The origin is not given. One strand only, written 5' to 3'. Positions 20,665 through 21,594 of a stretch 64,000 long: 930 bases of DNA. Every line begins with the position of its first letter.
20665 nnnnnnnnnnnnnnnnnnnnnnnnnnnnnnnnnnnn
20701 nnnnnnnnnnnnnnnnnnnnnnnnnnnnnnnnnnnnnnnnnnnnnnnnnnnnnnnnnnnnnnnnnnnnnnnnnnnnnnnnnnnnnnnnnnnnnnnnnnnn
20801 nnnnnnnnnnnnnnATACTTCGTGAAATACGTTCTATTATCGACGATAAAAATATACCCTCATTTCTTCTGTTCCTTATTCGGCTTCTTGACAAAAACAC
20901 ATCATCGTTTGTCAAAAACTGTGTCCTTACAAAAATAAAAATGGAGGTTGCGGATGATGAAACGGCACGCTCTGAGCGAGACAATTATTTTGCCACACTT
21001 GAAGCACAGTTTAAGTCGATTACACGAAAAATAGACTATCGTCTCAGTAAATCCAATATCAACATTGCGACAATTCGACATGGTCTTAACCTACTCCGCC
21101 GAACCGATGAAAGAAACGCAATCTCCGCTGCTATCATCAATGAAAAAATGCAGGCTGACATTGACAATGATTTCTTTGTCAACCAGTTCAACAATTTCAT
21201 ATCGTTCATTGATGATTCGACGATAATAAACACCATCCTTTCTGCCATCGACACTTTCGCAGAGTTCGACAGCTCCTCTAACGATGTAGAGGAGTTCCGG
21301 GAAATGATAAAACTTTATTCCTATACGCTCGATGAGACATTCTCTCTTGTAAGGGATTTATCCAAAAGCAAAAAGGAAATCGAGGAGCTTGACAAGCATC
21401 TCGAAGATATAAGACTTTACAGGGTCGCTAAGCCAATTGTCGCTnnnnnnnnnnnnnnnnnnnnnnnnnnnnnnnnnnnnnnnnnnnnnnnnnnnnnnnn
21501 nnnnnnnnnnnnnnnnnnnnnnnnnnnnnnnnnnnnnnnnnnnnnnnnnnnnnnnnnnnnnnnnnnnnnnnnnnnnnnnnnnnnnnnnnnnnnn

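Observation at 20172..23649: AT-rich two-gene restriction-modification cassette inserted between a host AraC gene and argH, with unusual architecture in both genes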

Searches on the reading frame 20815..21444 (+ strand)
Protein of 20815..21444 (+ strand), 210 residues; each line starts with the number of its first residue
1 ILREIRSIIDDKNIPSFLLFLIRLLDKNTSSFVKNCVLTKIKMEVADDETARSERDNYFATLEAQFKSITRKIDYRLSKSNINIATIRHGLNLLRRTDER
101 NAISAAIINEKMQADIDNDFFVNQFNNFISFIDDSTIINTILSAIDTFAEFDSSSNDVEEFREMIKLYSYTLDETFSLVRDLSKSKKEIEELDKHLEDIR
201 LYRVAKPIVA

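Call 57: find_homologous_proteins(query=A3, max_evalue=0.001)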
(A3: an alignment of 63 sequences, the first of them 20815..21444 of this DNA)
Query A3 (63 sequences) (210 aa, profile of the alignment): 100 proteins with E <= 0.001 among 2514 candidates.
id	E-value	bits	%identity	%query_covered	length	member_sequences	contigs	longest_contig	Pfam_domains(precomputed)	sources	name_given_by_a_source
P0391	2.4e-81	290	31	100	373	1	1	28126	PF00145.24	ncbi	ncbi:MAG: DNA cytosine methyltransferase, partial [Prevotella sp.]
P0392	4.1e-81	290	32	100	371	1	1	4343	PF00145.24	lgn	-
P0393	1.0e-80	288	33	100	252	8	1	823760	PF00145.24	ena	-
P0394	2.3e-79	284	34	100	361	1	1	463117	PF00145.24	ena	-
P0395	6.8e-78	279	34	100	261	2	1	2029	PF00145.24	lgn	-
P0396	5.3e-77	276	34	100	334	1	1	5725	PF00145.24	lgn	-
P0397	2.9e-75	271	69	100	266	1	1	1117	PF00145.24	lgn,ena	-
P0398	5.1e-74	267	32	89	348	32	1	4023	PF00145.24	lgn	-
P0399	4.4e-73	264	42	99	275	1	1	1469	PF00145.24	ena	-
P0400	9.5e-73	262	42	99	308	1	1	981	PF00145.24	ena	-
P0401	2.0e-72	261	34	90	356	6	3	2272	PF00145.24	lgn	-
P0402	5.0e-72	260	33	100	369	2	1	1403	PF00145.24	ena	-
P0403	9.5e-72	259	31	90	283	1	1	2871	PF00145.24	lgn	-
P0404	9.7e-72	259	31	90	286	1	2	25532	PF00145.24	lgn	-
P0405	9.8e-72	259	31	90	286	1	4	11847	PF00145.24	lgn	-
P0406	1.5e-71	258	32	90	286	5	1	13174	PF00145.24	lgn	-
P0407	1.7e-71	258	35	96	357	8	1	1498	PF00145.24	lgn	-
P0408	1.8e-69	252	75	96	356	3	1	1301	PF00145.24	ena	-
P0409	9.4e-69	249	45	100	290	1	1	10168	PF00145.24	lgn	-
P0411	5.0e-68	247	48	88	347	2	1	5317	PF00145.24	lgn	-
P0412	5.6e-68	247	75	89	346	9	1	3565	PF00145.24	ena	-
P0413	6.5e-68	247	44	88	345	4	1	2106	PF00145.24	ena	-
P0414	3.3e-65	238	58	98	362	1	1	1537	PF00145.24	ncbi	-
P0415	1.0e-62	230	34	72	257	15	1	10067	PF00145.24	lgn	-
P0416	2.1e-62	229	34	76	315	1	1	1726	PF00145.24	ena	-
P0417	8.6e-62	227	37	72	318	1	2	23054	PF00145.24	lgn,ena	-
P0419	1.4e-61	226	34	80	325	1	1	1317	PF00145.24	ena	-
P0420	2.0e-61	225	49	87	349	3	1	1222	PF00145.24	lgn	-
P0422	1.2e-60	223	37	78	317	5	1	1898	PF00145.24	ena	-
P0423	2.1e-60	222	36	73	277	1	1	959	PF00145.24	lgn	-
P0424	9.6e-60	220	37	73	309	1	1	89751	PF00145.24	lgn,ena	-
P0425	1.5e-58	216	46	80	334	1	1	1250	PF00145.24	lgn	-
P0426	1.8e-58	216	70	79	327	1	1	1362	PF00145.24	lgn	-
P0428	8.0e-58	214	78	79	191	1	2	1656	PF00145.24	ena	-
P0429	8.8e-58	214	36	70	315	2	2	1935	PF00145.24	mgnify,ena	mgnify:FL=1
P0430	1.1e-57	213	77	79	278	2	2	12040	PF00145.24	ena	-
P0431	9.0e-57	210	45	91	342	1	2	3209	PF00145.24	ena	-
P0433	5.3e-56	208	36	66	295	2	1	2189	PF00145.24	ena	-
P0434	1.0e-55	207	38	76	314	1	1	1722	PF00145.24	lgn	-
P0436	1.6e-54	203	76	77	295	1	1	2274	PF00145.24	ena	-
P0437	4.3e-54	201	40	60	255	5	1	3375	PF00145.24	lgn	-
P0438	8.4e-53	197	39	78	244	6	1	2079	PF00145.24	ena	-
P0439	1.2e-52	197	37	71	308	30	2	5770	PF00145.24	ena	-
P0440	1.8e-52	196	48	69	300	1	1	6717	PF00145.24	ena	-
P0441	3.4e-52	195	50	70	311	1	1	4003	PF00145.24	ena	-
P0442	4.8e-51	192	37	63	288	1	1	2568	PF00145.24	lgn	-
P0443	9.9e-51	190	45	78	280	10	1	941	PF00145.24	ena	-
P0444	1.9e-50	190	49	69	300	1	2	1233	PF00145.24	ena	-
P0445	3.4e-50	189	49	69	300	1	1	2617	PF00145.24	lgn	-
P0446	1.0e-49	187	36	61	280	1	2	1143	PF00145.24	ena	-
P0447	9.0e-48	181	45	70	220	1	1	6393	PF00145.24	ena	-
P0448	1.1e-47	181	44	67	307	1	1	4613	PF00145.24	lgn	-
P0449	1.8e-46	177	42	80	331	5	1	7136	PF00145.24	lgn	-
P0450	3.7e-46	176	91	63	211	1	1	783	PF00145.24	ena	-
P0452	1.4e-44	170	38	57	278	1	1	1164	PF00145.24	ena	-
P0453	5.4e-44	168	39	94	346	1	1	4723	PF00145.24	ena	-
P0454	2.0e-43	167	61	59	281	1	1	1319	PF00145.24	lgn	-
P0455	2.0e-43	167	49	67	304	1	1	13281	PF00145.24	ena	-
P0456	1.3e-41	161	87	57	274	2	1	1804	PF00145.24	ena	-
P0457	1.5e-41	161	46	61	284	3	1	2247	PF00145.24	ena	-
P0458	1.5e-40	157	44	72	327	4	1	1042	PF00145.24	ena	-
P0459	3.7e-40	156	87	55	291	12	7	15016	PF00145.24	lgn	-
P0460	1.9e-39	154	40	54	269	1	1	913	PF00145.24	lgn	-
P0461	2.4e-38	150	48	67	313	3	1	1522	PF00145.24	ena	-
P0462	3.3e-38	150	65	53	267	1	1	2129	PF00145.24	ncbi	-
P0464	1.6e-36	144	44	53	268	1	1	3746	PF00145.24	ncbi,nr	ncbi:MAG: DNA cytosine methyltransferase, partial [Bacteroidales bacterium]|nr:DNA cytosine methyltr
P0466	2.5e-35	140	39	51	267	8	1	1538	PF00145.24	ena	-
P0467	8.9e-33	132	49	50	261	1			PF00145.24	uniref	uniref:DNA cytosine methyltransferase n=1 Tax=Candidatus Cryptobacteroides bacterium TaxID=3085639 R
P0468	2.0e-31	127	44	47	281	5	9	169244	PF00145.24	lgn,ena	-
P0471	4.6e-30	123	42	45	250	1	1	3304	PF00145.24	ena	-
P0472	1.2e-27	115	98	47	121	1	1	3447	PF00145.24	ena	-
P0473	1.6e-27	115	72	48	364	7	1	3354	PF00145.24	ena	-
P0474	2.0e-26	111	27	35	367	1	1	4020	PF00145.24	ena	-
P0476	2.3e-25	108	51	44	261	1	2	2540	PF00145.24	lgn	-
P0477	3.2e-24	104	56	47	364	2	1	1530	PF00145.24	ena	-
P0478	4.0e-23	100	24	42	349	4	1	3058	PF00145.24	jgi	jgi:DNA (cytosine-5)-methyltransferase 1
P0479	5.6e-23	100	73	43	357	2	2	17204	PF00145.24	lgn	-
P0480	4.9e-22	97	35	39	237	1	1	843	PF00145.24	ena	-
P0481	1.3e-21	95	39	53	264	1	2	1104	PF00145.24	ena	-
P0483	2.8e-16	78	31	34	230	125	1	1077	PF00145.24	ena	-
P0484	1.4e-13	69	31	34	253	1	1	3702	PF00145.24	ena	-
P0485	7.2e-9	54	25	19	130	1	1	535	PF00145.24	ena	-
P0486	2.8e-6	45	31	23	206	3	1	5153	PF00145.24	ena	-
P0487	2.0e-5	42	72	22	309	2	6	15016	PF00145.24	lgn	-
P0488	3.7e-5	42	31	26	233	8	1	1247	PF00145.24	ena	-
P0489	4.2e-5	41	68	22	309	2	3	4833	PF00145.24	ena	-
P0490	6.4e-4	38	77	22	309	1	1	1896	PF00145.24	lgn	-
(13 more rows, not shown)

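Call 62: predict_structure(alignment_id=A4)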
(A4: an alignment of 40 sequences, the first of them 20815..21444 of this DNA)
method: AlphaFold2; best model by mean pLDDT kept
length: 210 residues; sequences in the alignment: 40
mean_pLDDT: 87.6   pTM: 0.82
mean pLDDT of the five models: 87.6, 87.3, 87.3, 86.9, 86.1
residues with pLDDT >= 90: 151; 70-90: 40; 50-70: 4; < 50: 15
segments of 3 or more residues with pLDDT < 50: 1-7, 203-210
pLDDT, mean of each block of 10 residues (from residue 1): 45 89 95 97 90 96 95 78 95 95 95 89 94 96 94 87 96 92 94 88 42
secondary structure, 60 per line:
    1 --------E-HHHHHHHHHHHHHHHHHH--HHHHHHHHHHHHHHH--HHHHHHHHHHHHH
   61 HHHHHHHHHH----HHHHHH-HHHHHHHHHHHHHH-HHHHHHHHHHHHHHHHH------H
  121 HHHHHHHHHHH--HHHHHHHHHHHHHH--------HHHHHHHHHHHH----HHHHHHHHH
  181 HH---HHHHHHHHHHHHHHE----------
elements in order: H11-28 H31-45 H48-70 H75-80 H82-95 H97-113 H120-131 H134-147 H156-167 H172-182 H186-199

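Call 66: fold_search(model_id=the predicted structure, library=pdb)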
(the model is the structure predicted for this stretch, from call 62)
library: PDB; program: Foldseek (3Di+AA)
matches with E <= 10: 334; with E <= 0.001: 0
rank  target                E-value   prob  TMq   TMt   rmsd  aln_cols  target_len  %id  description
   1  6vfk_B                3.0e-01  0.20  0.19  0.15  21.5       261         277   15  De novo designed tetrahedral nanoparticle T33_dn10 displaying 4 copies of BG505-SOSIP trimer on the surface (released 2020-07-22)
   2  6dfk_E                3.2e-01  0.23  0.19  0.19  15.6       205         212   13  Crystal structure of the 11S subunit of the Plasmodium falciparum proteasome, PA28 (released 2019-08-07)
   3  4e40                  5.2e-01  0.07  0.12  0.11  27.0       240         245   15  The haptoglobin-hemoglobin receptor of Trypanosoma congolense (released 2013-01-16)
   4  8rtd_H                6.2e-01  0.11  0.17  0.16  18.5       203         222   14  Stalk-Arches-IMC structure from the fully-assembled R388 type IV secretion system determined by cryo-EM. (released 2024-06-19)
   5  4wjg_4                6.6e-01  0.10  0.16  0.14  29.2       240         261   11  Structure of T. brucei haptoglobin-hemoglobin receptor binding to human haptoglobin-hemoglobin (released 2014-11-26)
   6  8auw_C                7.9e-01  0.14  0.18  0.22  24.6       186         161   13  Cryo-EM structure of human BIRC6 in complex with SMAC. (released 2023-02-15)
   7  2l6g_MODEL_1_A        9.2e-01  0.15  0.19  0.25  15.0       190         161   10  FAT-LD2 Double labeled construct with free LD4 peptide (released 2012-05-30)
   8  1iap                  9.6e-01  0.12  0.19  0.20  18.1       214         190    9  CRYSTAL STRUCTURE OF P115RHOGEF RGRGS DOMAIN (released 2001-09-05)
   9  5nwk_D                1.0e+00  0.25  0.23  0.21  14.8       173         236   16  14-3-3c in complex with CPP and fusicoccin (released 2017-11-22)
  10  3ipm_O                1.0e+00  0.13  0.22  0.21  18.3       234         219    9  Crystal Structure of Archaeal 20S Proteasome in Complex with the C-terminus of PAN (released 2009-12-29)
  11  6dfk_C                1.0e+00  0.13  0.20  0.19  15.9       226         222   12  Crystal structure of the 11S subunit of the Plasmodium falciparum proteasome, PA28 (released 2019-08-07)
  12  8s2f_AAA              1.0e+00  0.08  0.16  0.18  22.1       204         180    8  Crystal structure of Borrelia burgdorferi paralogous family 12 outer surface protein BBH37 (released 2025-03-05)
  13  6dfk_K                1.1e+00  0.13  0.19  0.18  14.9       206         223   13  Crystal structure of the 11S subunit of the Plasmodium falciparum proteasome, PA28 (released 2019-08-07)
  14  8t1p_C                1.2e+00  0.08  0.19  0.09  19.4       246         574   12  Heterodimeric ABC transporter BmrCD in the occluded conformation bound to ADPVi: BmrCD_OC-ADPVi (released 2023-11-15)
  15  8s2p_AAA              1.2e+00  0.05  0.13  0.14  26.9       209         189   12  Crystal structure of Borrelia burgdorferi paralogous family 12 outer surface protein BBH37 (space group p21) (released 2025-03-05)
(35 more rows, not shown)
